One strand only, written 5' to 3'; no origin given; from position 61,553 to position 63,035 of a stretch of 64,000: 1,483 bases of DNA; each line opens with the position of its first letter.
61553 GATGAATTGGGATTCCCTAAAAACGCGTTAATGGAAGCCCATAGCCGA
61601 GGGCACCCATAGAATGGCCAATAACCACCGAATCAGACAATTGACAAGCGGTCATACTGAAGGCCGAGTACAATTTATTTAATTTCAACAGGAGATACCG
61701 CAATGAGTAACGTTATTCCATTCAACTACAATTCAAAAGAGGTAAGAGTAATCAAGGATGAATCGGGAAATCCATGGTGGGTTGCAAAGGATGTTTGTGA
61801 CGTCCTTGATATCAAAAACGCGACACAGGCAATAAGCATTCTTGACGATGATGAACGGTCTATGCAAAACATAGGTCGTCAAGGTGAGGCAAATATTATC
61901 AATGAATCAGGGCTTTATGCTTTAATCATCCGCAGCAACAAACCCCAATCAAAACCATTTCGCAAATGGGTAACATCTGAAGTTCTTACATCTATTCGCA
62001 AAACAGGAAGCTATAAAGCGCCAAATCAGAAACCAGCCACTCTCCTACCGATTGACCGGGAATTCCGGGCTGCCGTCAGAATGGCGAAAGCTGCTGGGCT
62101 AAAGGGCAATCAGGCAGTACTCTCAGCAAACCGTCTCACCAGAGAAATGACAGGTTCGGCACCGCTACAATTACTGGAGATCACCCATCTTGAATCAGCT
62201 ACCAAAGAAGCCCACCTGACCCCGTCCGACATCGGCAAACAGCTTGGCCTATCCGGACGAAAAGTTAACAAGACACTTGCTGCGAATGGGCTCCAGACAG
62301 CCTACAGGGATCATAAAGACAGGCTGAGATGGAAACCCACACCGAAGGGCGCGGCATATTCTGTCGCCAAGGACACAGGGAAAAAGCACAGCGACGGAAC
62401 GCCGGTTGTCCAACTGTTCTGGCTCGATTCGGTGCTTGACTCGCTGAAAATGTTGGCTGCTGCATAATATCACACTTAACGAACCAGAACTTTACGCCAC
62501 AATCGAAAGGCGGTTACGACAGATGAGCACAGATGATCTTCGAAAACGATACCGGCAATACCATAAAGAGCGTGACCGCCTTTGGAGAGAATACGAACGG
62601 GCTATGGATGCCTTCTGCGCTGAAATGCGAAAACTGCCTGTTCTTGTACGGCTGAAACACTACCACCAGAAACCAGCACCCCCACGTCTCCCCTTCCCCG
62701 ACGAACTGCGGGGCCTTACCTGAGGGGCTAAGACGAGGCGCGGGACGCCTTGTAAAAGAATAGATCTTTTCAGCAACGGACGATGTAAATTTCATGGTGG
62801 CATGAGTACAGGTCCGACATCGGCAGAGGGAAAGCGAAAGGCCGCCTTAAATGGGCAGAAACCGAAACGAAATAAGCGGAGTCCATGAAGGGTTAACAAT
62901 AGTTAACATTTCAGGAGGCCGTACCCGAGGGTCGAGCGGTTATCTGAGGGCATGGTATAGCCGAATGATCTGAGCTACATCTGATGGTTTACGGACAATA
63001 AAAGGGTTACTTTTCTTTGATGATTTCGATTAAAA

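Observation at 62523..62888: In-frame TGA at the position of a conserved zinc-knuckle Cys, followed by a hairpin: candidate selenocysteine codon in a mobile-element gene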

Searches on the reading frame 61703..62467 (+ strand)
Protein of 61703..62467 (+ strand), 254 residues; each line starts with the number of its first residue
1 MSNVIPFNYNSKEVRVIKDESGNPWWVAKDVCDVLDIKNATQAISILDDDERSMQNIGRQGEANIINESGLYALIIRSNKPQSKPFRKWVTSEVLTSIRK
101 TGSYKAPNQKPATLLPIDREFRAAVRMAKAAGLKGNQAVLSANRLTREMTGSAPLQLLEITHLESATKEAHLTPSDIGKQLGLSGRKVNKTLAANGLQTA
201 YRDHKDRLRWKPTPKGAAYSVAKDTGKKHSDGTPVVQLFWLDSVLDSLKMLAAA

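Call 53: search_protein_families(library=pfam, proteins=[window:61703-62467:+], max_evalue=0.001)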
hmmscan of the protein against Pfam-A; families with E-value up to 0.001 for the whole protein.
window:61703-62467:+ (254 aa): 1 family
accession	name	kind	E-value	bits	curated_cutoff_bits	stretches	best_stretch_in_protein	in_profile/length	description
PF02498.22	Bro-N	-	8.1e-25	87.7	25.6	1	13-95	1-95/96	BRO family, N-terminal domain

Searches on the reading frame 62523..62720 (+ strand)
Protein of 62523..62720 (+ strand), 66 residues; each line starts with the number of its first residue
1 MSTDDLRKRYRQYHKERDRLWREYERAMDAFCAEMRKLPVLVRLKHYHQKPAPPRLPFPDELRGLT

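Call 4: search_protein_families(library=ncbifam, proteins=[window:62523-62720:+], max_evalue=1)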
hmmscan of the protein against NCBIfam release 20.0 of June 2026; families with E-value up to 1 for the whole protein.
seq(66 aa): 1 family
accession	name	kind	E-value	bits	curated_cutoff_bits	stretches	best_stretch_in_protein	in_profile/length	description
TIGR04129.1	CxxH_BA5709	equivalog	0.058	13.6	35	1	25-50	9-34/49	CxxH/CxxC protein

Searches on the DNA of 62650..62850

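Call 59: search_rna_families(source=window, start=62650, end=62850, threshold=evalue, max_evalue=10, show_alignments=3)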
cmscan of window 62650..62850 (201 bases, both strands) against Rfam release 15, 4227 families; matches with E-value up to 10: 0.
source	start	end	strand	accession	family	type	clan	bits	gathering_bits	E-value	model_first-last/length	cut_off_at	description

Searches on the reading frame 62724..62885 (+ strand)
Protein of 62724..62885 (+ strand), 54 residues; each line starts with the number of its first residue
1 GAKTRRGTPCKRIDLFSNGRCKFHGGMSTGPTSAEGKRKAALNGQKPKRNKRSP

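Call 4: search_protein_families(library=ncbifam, proteins=[window:62724-62885:+], max_evalue=1)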
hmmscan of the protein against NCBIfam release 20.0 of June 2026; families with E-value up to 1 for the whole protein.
seq(54 aa): 1 family
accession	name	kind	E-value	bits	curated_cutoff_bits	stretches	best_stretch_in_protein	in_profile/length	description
NF041373.1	HGG_STG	domain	5e-16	58.1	29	1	1-37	2-38/38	HGGxSTG domain-containing protein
